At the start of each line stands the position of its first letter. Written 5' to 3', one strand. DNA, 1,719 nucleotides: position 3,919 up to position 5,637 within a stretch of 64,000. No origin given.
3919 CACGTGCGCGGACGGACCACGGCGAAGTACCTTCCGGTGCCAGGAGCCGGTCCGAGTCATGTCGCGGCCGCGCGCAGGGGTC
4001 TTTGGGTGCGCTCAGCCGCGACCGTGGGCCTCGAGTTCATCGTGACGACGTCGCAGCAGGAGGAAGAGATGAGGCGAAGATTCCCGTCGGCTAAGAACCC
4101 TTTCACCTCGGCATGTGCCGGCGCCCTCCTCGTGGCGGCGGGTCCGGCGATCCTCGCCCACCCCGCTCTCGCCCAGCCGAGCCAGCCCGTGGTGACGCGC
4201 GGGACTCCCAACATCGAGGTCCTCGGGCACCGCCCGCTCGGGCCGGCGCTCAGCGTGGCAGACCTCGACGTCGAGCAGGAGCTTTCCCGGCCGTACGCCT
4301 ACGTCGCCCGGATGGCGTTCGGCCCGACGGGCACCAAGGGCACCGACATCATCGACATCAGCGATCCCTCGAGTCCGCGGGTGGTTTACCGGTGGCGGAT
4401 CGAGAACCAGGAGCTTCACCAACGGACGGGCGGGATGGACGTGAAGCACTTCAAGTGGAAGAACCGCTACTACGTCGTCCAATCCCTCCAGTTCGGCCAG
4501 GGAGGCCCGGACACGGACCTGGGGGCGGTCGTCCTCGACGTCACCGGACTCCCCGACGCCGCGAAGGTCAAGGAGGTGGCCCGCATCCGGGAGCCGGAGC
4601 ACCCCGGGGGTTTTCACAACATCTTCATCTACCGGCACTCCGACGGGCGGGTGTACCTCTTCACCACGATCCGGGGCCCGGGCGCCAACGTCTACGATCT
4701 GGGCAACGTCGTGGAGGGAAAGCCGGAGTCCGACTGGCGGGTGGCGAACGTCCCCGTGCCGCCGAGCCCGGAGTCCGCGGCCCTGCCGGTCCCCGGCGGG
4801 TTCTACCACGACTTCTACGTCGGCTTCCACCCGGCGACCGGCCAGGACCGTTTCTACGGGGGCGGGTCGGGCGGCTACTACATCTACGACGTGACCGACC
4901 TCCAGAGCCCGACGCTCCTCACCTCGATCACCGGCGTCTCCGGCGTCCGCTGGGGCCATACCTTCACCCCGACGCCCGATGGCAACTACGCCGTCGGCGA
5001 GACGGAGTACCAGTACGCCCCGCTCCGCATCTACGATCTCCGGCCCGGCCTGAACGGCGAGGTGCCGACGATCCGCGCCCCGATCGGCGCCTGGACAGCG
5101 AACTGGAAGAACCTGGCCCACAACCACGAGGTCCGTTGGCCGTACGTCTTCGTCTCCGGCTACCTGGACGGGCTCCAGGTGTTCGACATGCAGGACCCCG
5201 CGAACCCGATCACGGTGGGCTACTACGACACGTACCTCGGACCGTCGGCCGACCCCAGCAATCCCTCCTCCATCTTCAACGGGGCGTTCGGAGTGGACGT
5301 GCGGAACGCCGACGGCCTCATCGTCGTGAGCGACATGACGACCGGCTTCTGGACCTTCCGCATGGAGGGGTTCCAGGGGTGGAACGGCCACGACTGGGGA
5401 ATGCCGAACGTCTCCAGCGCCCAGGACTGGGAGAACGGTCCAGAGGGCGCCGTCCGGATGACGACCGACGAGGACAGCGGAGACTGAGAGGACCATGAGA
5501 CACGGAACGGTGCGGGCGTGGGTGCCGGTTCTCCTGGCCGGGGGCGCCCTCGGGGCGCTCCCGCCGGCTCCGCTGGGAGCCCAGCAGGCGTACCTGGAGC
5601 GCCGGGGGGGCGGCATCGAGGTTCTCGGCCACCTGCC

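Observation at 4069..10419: Tandem triplication of secreted LVIVD beta-propeller genes abutting a truncated subtilase and an RCC1 lipoprotein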

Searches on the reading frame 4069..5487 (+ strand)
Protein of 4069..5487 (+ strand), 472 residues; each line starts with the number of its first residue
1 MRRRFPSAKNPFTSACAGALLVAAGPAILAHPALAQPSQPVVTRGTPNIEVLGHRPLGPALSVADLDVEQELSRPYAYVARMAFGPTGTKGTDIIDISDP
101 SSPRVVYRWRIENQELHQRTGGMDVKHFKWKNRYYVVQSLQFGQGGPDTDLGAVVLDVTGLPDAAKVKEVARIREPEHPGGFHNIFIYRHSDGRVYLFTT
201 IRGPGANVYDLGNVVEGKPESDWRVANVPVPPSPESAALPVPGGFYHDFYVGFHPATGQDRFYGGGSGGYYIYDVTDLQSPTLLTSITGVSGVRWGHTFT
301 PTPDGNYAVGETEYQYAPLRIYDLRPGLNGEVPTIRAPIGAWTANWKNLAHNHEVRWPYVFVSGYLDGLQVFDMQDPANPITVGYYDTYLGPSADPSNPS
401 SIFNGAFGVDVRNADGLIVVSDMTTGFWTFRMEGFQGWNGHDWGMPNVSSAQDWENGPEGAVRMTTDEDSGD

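Call 4: search_protein_families(library=pfam, proteins=[window:4069-5487:+], max_evalue=0.01)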
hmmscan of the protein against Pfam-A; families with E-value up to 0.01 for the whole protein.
window:4069-5487:+ (472 aa): 1 family
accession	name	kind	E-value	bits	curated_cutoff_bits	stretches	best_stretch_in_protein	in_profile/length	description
PF08309.17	LVIVD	-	0.00042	20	20.2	1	76-106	13-37/42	LVIVD repeat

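Call 5: search_protein_families(library=ncbifam, proteins=[window:4069-5487:+], max_evalue=0.01)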
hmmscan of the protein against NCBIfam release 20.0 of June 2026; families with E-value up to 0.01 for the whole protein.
window:4069-5487:+ (472 aa): 1 family
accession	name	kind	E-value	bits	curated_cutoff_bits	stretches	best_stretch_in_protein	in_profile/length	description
TIGR04312.1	choice_anch_B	subfamily_domain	1.1e-16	61.1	100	1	339-431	275-363/364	choice-of-anchor B family protein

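Call 14: find_related_loci(query=A1, collection=genome_contigs, flank=10000)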
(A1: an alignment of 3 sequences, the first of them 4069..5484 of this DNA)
Query A1 (472 aa) in genome_contigs; peptide patterns used: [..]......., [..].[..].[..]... (x = any residue, [..] = any of these).
283 stretches matched a pattern; 261 encode a relative of the query (tblastn E <= 1e-3); the best 80 are kept; 80 distinct loci.
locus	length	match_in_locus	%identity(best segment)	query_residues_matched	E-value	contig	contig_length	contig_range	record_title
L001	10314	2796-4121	74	13-459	0e+0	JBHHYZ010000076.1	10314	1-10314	MAG: Gemmatimonadota bacterium isolate Maj_2_bin.21 NODE_3703_length_10314_cov_9.409981, whole genome shotgun sequence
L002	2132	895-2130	77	42-455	0e+0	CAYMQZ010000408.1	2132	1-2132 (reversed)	MAG TPA_asm: uncultured Gemmatimonadota bacterium isolate SRP284430_co1_87 genome assembly, contig: NODE_64108_length_21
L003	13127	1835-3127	74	33-469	0e+0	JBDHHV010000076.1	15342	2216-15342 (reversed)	MAG: Gemmatimonadota bacterium isolate M8-62_Bin_309 M8-62_Bin_309_scaffold_15208, whole genome shotgun sequence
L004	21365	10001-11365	71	1-466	0e+0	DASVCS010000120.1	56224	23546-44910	MAG TPA_asm: Longimicrobiales bacterium isolate SMAG_U2013 k141_899924, whole genome shotgun sequence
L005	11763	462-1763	73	32-471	0e+0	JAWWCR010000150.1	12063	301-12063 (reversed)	MAG: Gemmatimonadota bacterium isolate HN17.bin.15 k141_499481_length_12063_cov_10.0000, whole genome shotgun sequence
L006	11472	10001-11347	71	19-471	0e+0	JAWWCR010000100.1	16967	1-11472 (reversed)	MAG: Gemmatimonadota bacterium isolate HN17.bin.15 k141_1452962_length_16967_cov_11.0296, whole genome shotgun sequence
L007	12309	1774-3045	73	41-469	0e+0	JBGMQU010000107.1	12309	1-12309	MAG: Gemmatimonadota bacterium isolate N04_metabat2_bin.85 NODE_2334_length_12309_cov_7.148768, whole genome shotgun seq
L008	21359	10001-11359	70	15-472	0e+0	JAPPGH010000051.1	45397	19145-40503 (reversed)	MAG: Candidatus Palauibacter rhopaloidicola isolate RHO1_bin_50 NODE_1688_length_45397_cov_437.231485, whole genome shot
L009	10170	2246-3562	69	28-471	0e+0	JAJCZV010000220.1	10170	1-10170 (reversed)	MAG: Gemmatimonadota bacterium isolate OFTM271 OFTM271_219, whole genome shotgun sequence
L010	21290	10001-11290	71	35-471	0e+0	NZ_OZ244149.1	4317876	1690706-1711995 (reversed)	MAG: Candidatus Palauibacter sp. isolate 0d4ab03e-7888-48a4-aad6-e62ffb5e22cc chromosome 1, complete sequence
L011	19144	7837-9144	70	28-469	0e+0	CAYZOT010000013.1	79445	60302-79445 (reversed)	MAG TPA_asm: uncultured Gemmatimonadota bacterium isolate SRP092902_co1_612 genome assembly, contig: NODE_235_length_794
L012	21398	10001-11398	67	3-472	0e+0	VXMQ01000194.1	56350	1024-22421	MAG: Candidatus Palauibacter denitrificans isolate SB0661_bin_40 NODE_649_length_56350_cov_63.834639, whole genome shotg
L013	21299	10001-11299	71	33-471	0e+0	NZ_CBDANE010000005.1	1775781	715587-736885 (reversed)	MAG: Candidatus Palauibacter sp. isolate 86f7a3db-c590-4dc5-8cab-a69d54639cc7 contig_5, whole genome shotgun sequence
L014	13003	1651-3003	68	8-471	0e+0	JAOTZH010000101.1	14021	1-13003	MAG: Gemmatimonadota bacterium isolate 21_Jan_SF_Bin74 21_Jan_SF_Bin74_scaffold_3042_c1, whole genome shotgun sequence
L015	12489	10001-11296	70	19-455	0e+0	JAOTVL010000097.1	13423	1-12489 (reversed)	MAG: Gemmatimonadota bacterium isolate 13_May_SF_Bin45 13_May_SF_Bin45_scaffold_3703_c1, whole genome shotgun sequence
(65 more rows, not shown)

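Call 24: search_solved_structures(query=A2, max_evalue=10, show_alignments=2)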
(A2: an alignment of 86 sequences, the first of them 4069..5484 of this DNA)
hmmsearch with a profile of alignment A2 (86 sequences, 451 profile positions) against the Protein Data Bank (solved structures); distinct sequences matched with E-value up to 10: 7.
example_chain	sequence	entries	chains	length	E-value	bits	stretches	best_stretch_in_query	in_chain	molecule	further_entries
5hrm_A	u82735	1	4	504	0.018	16.9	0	352-375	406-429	Haloalkylphosphorus hydrolase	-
5ioj_A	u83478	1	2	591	0.032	16.1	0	353-375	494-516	Haloalkylphosphorus hydrolase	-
3n5i_A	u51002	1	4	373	0.039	15.8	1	268-336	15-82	Beta-peptidyl aminopeptidase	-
3n2w_A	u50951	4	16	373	0.039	15.8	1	268-336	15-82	Beta-peptidyl aminopeptidase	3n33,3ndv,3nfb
8toa_L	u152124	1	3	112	0.058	15.2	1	236-289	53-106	H7.HK2 Neutralizing Antibody Light Chain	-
7k22_L1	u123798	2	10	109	0.57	11.9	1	237-272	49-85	8A7H5 Fab light chain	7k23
29cp_L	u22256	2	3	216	1.4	10.6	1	245-290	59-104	Fab Light Chain | antibody light chain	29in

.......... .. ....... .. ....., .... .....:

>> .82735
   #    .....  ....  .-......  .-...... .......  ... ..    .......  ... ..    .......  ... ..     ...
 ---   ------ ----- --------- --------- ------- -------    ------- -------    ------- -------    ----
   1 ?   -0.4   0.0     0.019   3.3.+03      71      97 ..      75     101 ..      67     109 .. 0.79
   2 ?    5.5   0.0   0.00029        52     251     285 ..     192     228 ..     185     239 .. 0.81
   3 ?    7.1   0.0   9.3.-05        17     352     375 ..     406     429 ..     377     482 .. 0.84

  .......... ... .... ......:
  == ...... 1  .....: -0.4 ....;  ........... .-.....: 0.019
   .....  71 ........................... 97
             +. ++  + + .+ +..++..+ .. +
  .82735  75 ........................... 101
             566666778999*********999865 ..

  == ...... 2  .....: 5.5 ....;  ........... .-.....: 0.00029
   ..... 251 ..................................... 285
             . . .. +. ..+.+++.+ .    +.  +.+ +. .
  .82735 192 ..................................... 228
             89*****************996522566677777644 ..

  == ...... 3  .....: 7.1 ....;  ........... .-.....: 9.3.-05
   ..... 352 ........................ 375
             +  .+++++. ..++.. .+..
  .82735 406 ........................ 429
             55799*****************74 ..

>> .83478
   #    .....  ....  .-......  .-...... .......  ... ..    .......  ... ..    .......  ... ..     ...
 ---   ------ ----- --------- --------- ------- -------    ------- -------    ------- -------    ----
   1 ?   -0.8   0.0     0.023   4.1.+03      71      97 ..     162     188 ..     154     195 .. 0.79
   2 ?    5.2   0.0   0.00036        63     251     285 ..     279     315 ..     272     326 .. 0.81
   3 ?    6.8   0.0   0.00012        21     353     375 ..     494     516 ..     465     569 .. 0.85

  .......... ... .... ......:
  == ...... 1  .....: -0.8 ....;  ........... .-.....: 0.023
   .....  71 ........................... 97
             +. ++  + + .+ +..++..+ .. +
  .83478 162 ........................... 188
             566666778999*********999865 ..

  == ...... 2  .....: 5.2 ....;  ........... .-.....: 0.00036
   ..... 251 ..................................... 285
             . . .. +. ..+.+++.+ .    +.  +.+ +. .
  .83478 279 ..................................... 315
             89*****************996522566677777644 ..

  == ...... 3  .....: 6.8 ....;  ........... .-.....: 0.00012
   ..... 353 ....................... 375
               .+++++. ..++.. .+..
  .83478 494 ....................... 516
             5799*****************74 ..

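Call 27: predict_structure(alignment_id=A2)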
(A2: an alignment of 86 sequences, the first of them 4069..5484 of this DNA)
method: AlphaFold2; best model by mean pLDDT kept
length: 472 residues; sequences in the alignment: 86
mean_pLDDT: 88.2   pTM: 0.87
mean pLDDT of the five models: 88.2, 87.6, 86.1, 85.7, 83.9
residues with pLDDT >= 90: 339; 70-90: 73; 50-70: 31; < 50: 29
segments of 3 or more residues with pLDDT < 50: 1-20, 36-38
pLDDT, mean of each block of 10 residues (from residue 1): 38 46 52 51 87 95 96 98 89 98 98 90 96 98 89 98 98 95 97 97 95 98 97 80 86 95 95 98 96 88 96 77 97 96 74 94 92 96 93 78 90 98 97 96 90 91 65 46
secondary structure, 60 per line:
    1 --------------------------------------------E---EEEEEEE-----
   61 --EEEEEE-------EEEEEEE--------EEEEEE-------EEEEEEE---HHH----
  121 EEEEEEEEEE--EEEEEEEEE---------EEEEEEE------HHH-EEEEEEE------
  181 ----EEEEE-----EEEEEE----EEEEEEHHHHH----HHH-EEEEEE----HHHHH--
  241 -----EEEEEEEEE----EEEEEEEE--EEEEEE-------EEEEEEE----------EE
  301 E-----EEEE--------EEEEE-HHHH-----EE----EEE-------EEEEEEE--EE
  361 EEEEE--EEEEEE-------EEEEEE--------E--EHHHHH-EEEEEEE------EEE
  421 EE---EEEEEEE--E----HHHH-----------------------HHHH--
elements in order: E49-55 E63-68 E76-82 E91-96 E104-110 E121-130 E133-141 E151-157 E168-174 E185-189 E195-200 E205-210 H211-215 E224-229 H234-238 E246-254 E259-266 E269-274 E282-288 E299-301 E307-310 E319-323 H325-328 E340-342 E350-356 E359-365 E368-373 E381-386 H399-403 E405-411 E418-422 E426-432 H440-443 H467-470

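Call 30: fold_search(model_id=the predicted structure, library=pdb)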
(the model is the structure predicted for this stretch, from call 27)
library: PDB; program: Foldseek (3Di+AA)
matches with E <= 10: 1759; with E <= 0.001: 1354
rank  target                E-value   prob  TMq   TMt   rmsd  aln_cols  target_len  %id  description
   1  5hrm_A                2.4e-12  1.00  0.58  0.56   5.5       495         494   16  Crystal structure of phosphotriesterase from Sphingobium sp. TCM1 (released 2016-07-13)
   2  5hrm_B                2.5e-12  1.00  0.58  0.55   5.6       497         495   16  Crystal structure of phosphotriesterase from Sphingobium sp. TCM1 (released 2016-07-13)
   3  7d4i_B8               1.7e-11  1.00  0.54  0.55   5.3       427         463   11  Cryo-EM structure of 90S small ribosomal precursors complex with the DEAH-box RNA helicase Dhr1 (State F) (released 2021-10-06)
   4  6zqa_UR               2.2e-11  1.00  0.55  0.54   4.9       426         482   10  Cryo-EM structure of the 90S pre-ribosome from Saccharomyces cerevisiae, state A (Poly-Ala) (released 2020-09-23)
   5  9n73_LS               6.0e-11  1.00  0.53  0.55   5.7       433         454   10  SSU processome maturation and disassembly, State G (released 2025-10-29)
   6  9n78_LS               7.7e-11  1.00  0.54  0.68   5.1       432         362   11  SSU processome maturation and disassembly, State L (released 2025-11-05)
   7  9n6v_LS               8.1e-11  1.00  0.53  0.53   5.1       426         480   11  SSU processome maturation and disassembly, State A (released 2025-11-05)
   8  6ke6_B8               2.4e-10  1.00  0.54  0.54   4.7       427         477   10  3.4 angstrom cryo-EM structure of yeast 90S small subunit preribosome (released 2020-08-05)
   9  9n77_LS               2.6e-10  1.00  0.52  0.57   5.3       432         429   10  SSU processome maturation and disassembly, State K (released 2025-11-05)
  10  9g33_UR               2.9e-10  1.00  0.54  0.53   4.6       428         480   10  Stalled 90S - Utp23-Krr1-deltaC3 (released 2025-06-18)
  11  7xbw_D                3.8e-10  1.00  0.49  0.68   6.2       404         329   11  Cryo-EM structure of the human chemokine receptor CX3CR1 in complex with Gi1 (released 2022-07-13)
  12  9n74_LS               4.0e-10  1.00  0.53  0.54   5.0       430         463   10  SSU processome maturation and disassembly, State H (released 2025-10-29)
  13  8gfv_B                5.7e-10  1.00  0.51  0.71   4.2       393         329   10  CryoEM structure of beta-2-adrenergic receptor in complex with GTP-bound Gs heterotrimer (transition intermediate #1 o (released 2024-03-06)
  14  5wlc_LS               8.1e-10  1.00  0.55  0.54   5.8       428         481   10  The complete structure of the small subunit processome (released 2017-09-27)
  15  8j07_s2               1.0e-09  1.00  0.57  0.66   4.3       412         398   11  96nm repeat of human respiratory doublet microtubule and associated axonemal complexes (released 2023-07-26)
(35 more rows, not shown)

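Call 58: search_protein_representatives(protein=window:4069-5484:+)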
Query: 472 residues. Proteins with E-value up to 0.001 (for the whole library): 4988; up to 1e-10: 1003; up to 1e-30: 156. The best 150 are listed.
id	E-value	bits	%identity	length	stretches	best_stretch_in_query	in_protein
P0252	2.4e-138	478.3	55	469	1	37-459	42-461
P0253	8.8e-134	463.3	68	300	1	88-383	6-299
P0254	1.1e-127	443.1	52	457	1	40-463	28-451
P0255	4.4e-119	414.8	48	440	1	37-460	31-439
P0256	4.0e-118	411.6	66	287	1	187-463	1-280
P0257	6.1e-111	387.9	46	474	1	55-460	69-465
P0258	4.2e-104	365.3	50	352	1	110-461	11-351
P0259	2.3e-101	356.3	46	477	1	23-459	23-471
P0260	6.2e-94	331.8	67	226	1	139-369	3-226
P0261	5.3e-87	308.9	53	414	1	62-387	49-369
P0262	4.2e-85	302.7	42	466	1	30-465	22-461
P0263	1.4e-81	291.1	59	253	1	22-261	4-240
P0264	1.2e-79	284.7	41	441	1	17-462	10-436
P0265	4.3e-79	282.8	54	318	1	37-314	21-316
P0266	1.6e-78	281.0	53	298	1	68-347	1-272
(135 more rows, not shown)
